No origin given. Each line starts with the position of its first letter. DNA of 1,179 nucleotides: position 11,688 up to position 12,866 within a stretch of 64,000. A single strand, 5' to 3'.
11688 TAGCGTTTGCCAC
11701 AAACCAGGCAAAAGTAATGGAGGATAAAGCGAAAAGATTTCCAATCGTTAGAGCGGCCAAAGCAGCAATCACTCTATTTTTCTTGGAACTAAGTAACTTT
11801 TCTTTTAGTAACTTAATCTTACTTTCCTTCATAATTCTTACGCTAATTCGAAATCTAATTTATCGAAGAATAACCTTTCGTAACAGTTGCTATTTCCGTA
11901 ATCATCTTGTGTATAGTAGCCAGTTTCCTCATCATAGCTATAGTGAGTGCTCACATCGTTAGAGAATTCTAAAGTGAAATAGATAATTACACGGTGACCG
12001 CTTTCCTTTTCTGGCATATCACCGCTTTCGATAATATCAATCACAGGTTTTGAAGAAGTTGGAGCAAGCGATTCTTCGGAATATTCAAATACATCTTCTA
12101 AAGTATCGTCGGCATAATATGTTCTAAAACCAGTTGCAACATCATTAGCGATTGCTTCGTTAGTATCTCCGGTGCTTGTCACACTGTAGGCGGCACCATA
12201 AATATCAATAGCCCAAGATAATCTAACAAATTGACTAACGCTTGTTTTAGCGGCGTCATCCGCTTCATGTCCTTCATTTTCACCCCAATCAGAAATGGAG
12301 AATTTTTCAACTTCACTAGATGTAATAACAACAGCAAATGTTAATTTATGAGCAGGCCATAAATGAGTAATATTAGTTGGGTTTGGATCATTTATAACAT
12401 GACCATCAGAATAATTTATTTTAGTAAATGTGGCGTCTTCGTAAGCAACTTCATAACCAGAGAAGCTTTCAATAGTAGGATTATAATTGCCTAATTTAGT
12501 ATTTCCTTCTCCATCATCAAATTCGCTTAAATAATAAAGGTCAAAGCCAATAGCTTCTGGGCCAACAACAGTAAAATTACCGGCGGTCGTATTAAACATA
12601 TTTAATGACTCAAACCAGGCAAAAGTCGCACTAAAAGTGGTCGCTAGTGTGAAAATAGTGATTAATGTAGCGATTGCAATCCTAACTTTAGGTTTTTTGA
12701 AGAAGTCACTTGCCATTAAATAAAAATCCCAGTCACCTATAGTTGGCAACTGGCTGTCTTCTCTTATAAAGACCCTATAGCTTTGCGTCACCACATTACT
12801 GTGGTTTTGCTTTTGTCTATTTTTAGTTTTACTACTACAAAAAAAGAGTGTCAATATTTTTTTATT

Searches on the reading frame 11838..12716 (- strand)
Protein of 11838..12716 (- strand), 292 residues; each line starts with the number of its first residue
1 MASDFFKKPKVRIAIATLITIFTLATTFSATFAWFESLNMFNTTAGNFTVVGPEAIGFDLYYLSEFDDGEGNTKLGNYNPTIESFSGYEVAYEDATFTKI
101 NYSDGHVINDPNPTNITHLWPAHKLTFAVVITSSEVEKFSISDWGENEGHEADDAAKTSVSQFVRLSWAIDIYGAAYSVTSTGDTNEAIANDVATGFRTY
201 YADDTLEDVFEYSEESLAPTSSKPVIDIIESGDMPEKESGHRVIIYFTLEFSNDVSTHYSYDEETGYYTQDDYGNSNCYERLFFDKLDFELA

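Call 6: search_protein_families(library=pfam, proteins=[window:11838-12716:-], max_evalue=0.01)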
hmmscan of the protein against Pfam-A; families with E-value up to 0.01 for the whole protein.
window:11838-12716:- (292 aa): 0 families

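Call 9: search_protein_families(library=ncbifam, proteins=[window:11838-12716:-], max_evalue=0.1)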
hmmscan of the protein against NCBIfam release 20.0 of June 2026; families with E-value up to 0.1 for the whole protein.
window:11838-12716:- (292 aa): 0 families

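Call 10: find_homologous_proteins(query=window:11838-12716:-)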
Query window:11838-12716:- (292 aa): 117 proteins with E <= 0.001 among 672 candidates.
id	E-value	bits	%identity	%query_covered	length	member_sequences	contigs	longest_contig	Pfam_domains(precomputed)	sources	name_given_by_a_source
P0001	2.0e-185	633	97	100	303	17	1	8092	-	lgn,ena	-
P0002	3.1e-127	442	69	100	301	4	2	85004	-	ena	-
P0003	2.5e-97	344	57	100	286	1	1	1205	-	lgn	-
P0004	3.0e-94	334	55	100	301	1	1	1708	-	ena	-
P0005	7.7e-94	333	57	93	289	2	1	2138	-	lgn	-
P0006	6.2e-84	300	55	98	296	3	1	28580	-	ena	-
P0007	1.6e-82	295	51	97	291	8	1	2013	-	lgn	-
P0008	4.2e-82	294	53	97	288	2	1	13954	-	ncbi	-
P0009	4.5e-82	294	51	97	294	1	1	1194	-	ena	-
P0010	1.9e-81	292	53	98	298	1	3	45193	-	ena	-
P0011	2.9e-81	291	45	98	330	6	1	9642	PF02839.20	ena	-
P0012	1.8e-80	289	51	98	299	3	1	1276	-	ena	-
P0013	1.7e-78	282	50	94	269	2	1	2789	-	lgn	-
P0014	3.8e-78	281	49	99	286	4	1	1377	-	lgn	-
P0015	7.7e-77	277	51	95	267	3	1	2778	-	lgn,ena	-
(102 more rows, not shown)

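Call 15: find_related_loci(query=A1, collection=genome_contigs, flank=6000)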
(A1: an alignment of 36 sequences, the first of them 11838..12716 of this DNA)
Query A1 (292 aa) in genome_contigs; peptide patterns used: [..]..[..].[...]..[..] (x = any residue, [..] = any of these).
31 stretches matched a pattern; 19 encode a relative of the query (tblastn E <= 1e-3); 19 distinct loci.
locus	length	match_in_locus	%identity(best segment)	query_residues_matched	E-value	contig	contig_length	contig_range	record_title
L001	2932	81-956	97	1-292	0e+0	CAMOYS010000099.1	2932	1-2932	MAG: uncultured Bacillales bacterium isolate SRR873601_bin.169_metaWRAP_v1.3_MAG genome assembly, contig: NODE_120945_le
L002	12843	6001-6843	48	1-291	4e-79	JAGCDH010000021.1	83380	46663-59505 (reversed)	MAG: Bacilli bacterium isolate RGIG9687 Yak_Omasum-2__c720074, whole genome shotgun sequence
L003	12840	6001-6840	45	8-291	9e-72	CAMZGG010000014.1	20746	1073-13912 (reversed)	MAG TPA_asm: uncultured Bacillales bacterium isolate SRR10912533_bin.71_metaWRAP_v1.3_MAG genome assembly, contig: ERZ14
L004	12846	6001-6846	45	10-292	4e-69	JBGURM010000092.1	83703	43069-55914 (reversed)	MAG: Bacilli bacterium isolate ruminal_MAG_116 ruminal_MAG_116_contig_0095, whole genome shotgun sequence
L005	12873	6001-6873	42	5-291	9e-67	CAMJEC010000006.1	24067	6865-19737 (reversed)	MAG: uncultured Bacillales bacterium isolate SRR12081300_bin.59_metaWRAP_v1.3_MAG genome assembly, contig: ERZ12289770.3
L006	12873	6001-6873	42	5-291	6e-66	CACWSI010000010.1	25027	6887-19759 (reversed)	MAG: uncultured Erysipelotrichaceae bacterium isolate RUG10878 genome assembly, contig: RUG10878_asm_10, whole genome sh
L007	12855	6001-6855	44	10-292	2e-64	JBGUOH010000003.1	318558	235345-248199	MAG: Bacilli bacterium isolate ruminal_MAG_191 ruminal_MAG_191_contig_0003, whole genome shotgun sequence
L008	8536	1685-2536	43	10-292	1e-63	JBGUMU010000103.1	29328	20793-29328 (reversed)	MAG: Bacilli bacterium isolate ruminal_MAG_226 ruminal_MAG_226_contig_0103, whole genome shotgun sequence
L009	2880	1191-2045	42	10-292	2e-62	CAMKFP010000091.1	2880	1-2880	MAG: uncultured Bacillales bacterium isolate SRR12081297_bin.41_metaWRAP_v1.3_MAG genome assembly, contig: ERZ12289777.7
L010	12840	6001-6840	40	8-292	3e-58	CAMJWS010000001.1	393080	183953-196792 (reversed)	MAG: uncultured Bacillales bacterium isolate SRR12081298_bin.12_metaWRAP_v1.3_MAG genome assembly, contig: ERZ12289774.8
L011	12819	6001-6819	41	7-292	1e-56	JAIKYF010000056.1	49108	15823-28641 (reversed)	MAG: Bacilli bacterium isolate RUI474 k141_2912611_flag=0_multi=17.9931_len=49108, whole genome shotgun sequence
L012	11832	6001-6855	42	10-292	7e-65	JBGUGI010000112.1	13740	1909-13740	MAG: Bacilli bacterium isolate ruminal_MAG_378 ruminal_MAG_378_contig_0112, whole genome shotgun sequence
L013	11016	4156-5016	41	12-292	2e-54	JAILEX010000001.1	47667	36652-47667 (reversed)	MAG: Bacilli bacterium isolate RUI057 k141_5530030_flag=1_multi=14.5579_len=47667, whole genome shotgun sequence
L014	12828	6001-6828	40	1-291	7e-54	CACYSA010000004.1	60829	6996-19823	MAG: uncultured Erysipelotrichaceae bacterium isolate RUG12224 genome assembly, contig: RUG12224_asm_4, whole genome sho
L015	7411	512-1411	38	12-291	2e-48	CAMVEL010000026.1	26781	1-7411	MAG TPA_asm: uncultured Erysipelotrichaceae bacterium isolate SRR8387716_bin.60_metaWRAP_v1.3_MAG genome assembly, conti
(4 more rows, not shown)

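Call 22: predict_structure(alignment_id=A1)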
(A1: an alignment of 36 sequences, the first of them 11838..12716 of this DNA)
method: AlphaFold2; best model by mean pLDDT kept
length: 292 residues; sequences in the alignment: 36
mean_pLDDT: 85.4   pTM: 0.80
mean pLDDT of the five models: 85.4, 84.7, 84.5, 84.4, 82.6
residues with pLDDT >= 90: 195; 70-90: 52; 50-70: 17; < 50: 28
segments of 3 or more residues with pLDDT < 50: 1-8, 27-44
pLDDT, mean of each block of 10 residues (from residue 1): 47 54 47 35 64 93 96 95 94 97 91 91 95 95 87 87 92 98 97 98 94 90 92 93 98 91 93 84 89 95
secondary structure, 60 per line:
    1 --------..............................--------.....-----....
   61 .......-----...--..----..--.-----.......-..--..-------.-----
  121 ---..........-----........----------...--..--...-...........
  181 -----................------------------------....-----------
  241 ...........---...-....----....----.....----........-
elements in order: H9-38 E47-51 E57-67 E73-75 E94-100 E124-133 E139-146 E157-159 E170-180 H186-201 E226-229 E241-251 E259-262 E267-270 H276-279 E284-291

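Call 33: find_encoding_contigs(protein=P0002, flank=8000, max_places=2)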
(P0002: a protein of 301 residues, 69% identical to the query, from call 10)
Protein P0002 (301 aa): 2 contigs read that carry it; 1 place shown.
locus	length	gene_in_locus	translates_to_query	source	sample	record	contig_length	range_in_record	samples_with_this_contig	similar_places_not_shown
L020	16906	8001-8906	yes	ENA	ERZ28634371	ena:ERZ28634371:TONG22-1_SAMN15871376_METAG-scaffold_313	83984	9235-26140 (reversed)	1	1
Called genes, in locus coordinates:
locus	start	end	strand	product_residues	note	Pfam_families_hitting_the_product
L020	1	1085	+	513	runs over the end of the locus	PF00563:EAL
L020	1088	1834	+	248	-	PF01048:PNP_UDP_1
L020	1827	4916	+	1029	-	PF00563:EAL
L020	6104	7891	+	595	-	PF18998:Flg_new_2 (weak)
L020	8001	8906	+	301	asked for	-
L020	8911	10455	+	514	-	-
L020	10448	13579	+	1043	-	-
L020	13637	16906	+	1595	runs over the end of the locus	PF13306:LRR_5, PF13855:LRR_8 (faint), PF13306:LRR_5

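Call 34: find_encoding_contigs(protein=P0001, flank=8000, max_places=2)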
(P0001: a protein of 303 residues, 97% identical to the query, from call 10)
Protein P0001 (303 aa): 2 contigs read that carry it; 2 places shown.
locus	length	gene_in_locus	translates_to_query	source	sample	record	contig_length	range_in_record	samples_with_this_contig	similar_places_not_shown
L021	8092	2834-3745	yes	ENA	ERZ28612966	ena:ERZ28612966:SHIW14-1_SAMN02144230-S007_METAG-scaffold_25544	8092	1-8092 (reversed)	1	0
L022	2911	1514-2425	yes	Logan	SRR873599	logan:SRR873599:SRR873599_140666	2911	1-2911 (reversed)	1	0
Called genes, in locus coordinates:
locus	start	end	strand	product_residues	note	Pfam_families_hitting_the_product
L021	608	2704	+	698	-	PF18998:Flg_new_2 (weak)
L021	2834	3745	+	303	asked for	-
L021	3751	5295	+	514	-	-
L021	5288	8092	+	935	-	?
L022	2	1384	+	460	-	?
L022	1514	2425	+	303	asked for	-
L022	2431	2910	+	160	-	?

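Call 48: fold_search(model_id=the predicted structure, library=pdb)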
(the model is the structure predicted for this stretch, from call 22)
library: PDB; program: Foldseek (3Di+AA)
matches with E <= 10: 412; with E <= 0.001: 0
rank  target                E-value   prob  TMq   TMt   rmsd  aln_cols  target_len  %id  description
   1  4f20_A                1.3e-02  0.30  0.18  0.17  20.1       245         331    9  Crystal structures reveal the multi-ligand binding mechanism of the Staphylococcus aureus ClfB (released 2012-08-08)
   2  9vqn                  7.5e-02  0.14  0.15  0.12   9.9       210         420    9  Crystal structure of Se-Met SSA1633 from Streptococcus sanguinis (Phase determination model) (released 2026-01-21)
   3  8wgg                  8.4e-02  0.06  0.14  0.11  22.3       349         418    8  Crystal structure of basal pilin PilB from Streptococcus sanguinis (released 2025-03-26)
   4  4je0_B                1.0e-01  0.11  0.17  0.16  19.1       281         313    8  Structures of SdrD from Staphylococcus aureus reveal the molecular mechanism of how the cell surface receptors recogni (released 2013-06-19)
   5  9uvm                  1.1e-01  0.12  0.12  0.10  11.0       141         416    8  The SeMet pili protein of Streptococcus Sanguinis (released 2026-01-21)
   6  8vdk                  1.6e-01  0.21  0.16  0.12   9.9       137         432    9  Crystal Structure of LPXTG-motif Cell Wall Anchor Domain Protein MSCRAMM_SdrD from Staphylococcus aureus (released 2024-08-07)
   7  5mhf_B                1.8e-01  0.07  0.16  0.08  18.0       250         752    9  Murine endoplasmic reticulum alpha-glucosidase I with N-9'-methoxynonyl-1-deoxynojirimycin. (released 2017-12-20)
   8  5of2                  1.9e-01  0.30  0.25  0.36  13.5       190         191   14  The structural versatility of TasA in B. subtilis biofilm formation (released 2018-03-21)
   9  8wg6                  2.2e-01  0.04  0.14  0.11  21.1       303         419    8  Crystal structure of major pilin PilB from Streptococcus sanguinis - SeMet derivative (released 2025-03-26)
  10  5of1_B                2.4e-01  0.28  0.26  0.36  12.3       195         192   13  The structural versatility of TasA in B. subtilis biofilm formation (released 2018-03-21)
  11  5mhf_D                2.5e-01  0.06  0.16  0.08  18.7       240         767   10  Murine endoplasmic reticulum alpha-glucosidase I with N-9'-methoxynonyl-1-deoxynojirimycin. (released 2017-12-20)
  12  3l81_A                2.6e-01  0.02  0.11  0.12  23.3       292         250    8  Crystal structure of adaptor protein complex 4 (AP-4) mu4 subunit C-terminal domain, in complex with a sorting peptide (released 2010-06-02)
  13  7dda                  3.0e-01  0.04  0.10  0.18  16.3       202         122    8  Envelope protein VP37 a crystal structure from White Spot Syndrome Virus (released 2021-06-23)
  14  3bkz_A                3.1e-01  0.08  0.18  0.23  16.0       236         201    6  X-ray structure of E coli AlkB crosslinked to dsDNA in the active site (released 2008-04-22)
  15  5l7u_A                3.5e-01  0.12  0.15  0.09  12.9       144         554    8  Crystal structure of BvGH123 with bound GalNAc (released 2017-03-22)
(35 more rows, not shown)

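Call 51: find_related_loci(query=A1, collection=metagenome_contigs, flank=1500)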
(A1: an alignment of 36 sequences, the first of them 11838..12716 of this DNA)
Query A1 (292 aa) in metagenome_contigs; peptide patterns used: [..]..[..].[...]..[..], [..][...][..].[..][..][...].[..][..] (x = any residue, [..] = any of these).
443 stretches matched a pattern; 24 encode a relative of the query (tblastn E <= 1e-3); 24 distinct loci.
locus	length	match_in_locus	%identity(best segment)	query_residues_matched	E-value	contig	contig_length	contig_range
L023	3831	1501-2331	53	10-291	3e-88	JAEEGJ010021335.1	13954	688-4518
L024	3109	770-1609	45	8-291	4e-73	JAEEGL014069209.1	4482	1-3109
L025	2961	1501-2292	45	13-292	5e-70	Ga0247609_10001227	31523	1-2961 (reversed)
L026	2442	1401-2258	43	8-292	3e-69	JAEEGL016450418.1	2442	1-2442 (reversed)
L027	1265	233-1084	43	10-292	5e-69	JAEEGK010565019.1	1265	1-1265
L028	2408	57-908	43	10-292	7e-66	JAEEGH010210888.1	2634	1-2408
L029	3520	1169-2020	41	10-291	1e-64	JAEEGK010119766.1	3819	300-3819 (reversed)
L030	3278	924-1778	44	10-292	3e-64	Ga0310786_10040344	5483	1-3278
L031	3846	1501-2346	43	10-292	4e-64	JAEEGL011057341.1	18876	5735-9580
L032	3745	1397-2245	42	10-291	1e-63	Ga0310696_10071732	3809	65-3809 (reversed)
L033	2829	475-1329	42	10-292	3e-63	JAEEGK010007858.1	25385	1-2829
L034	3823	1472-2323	40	10-291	1e-62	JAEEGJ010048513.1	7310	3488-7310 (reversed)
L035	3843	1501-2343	40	8-292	1e-61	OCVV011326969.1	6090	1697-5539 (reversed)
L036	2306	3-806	40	26-291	2e-59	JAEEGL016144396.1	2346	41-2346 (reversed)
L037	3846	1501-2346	42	10-292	1e-58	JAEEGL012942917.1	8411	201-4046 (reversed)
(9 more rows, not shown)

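Call 84: search_solved_structures(query=A1, max_evalue=5)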
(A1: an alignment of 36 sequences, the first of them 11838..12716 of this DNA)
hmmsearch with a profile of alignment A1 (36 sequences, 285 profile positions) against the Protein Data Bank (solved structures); distinct sequences matched with E-value up to 5: 1.
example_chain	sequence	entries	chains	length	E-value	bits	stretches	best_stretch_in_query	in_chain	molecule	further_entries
3oon_A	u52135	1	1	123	0.31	13.9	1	157-239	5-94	Outer membrane protein (Tpn50)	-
